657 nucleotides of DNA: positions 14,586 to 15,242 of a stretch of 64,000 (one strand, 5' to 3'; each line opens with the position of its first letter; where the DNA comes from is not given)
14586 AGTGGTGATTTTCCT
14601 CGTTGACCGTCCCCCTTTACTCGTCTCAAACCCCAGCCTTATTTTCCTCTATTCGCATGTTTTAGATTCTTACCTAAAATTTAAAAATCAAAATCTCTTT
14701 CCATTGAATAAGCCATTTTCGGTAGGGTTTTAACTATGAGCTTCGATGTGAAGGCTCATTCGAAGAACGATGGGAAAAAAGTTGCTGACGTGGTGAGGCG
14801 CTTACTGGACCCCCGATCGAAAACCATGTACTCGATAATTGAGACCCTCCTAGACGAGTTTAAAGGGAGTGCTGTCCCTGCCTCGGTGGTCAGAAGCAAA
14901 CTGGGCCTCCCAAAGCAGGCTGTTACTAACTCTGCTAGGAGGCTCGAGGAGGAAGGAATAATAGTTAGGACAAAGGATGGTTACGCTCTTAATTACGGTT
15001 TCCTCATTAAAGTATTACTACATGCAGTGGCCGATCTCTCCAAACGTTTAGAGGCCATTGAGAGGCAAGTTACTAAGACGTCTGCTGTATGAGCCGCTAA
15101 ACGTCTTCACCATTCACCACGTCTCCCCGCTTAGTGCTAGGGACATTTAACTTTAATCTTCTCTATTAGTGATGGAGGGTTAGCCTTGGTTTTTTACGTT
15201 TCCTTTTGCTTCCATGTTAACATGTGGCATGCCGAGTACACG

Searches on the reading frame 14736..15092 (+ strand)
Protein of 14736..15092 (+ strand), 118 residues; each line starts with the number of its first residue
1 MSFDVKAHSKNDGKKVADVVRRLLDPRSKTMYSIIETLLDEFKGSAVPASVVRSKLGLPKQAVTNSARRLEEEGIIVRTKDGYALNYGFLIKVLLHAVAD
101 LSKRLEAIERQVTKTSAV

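Call 28: search_protein_families(library=pfam, proteins=[window:14736-15092:+], max_evalue=0.01)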
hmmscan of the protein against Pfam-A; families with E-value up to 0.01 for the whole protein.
window:14736-15092:+ (118 aa): 5 families
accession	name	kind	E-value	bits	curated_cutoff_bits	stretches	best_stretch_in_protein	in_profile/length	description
PF12802.13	MarR_2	-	1.2e-05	25.8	27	1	39-81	15-55/61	MarR family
PF01047.28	MarR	-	0.00074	19.8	24.6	1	54-81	25-52/59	MarR family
PF08784.17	RPA_C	-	0.0037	18.4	22.6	1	11-81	37-104/106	Replication protein A C terminal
PF13412.12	HTH_24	-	0.0061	16.6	21.9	0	55-76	26-47/48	Winged helix-turn-helix DNA-binding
PF01978.25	TrmB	-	0.0078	16.5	25.6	0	49-83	25-59/68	Sugar-specific transcriptional regulator TrmB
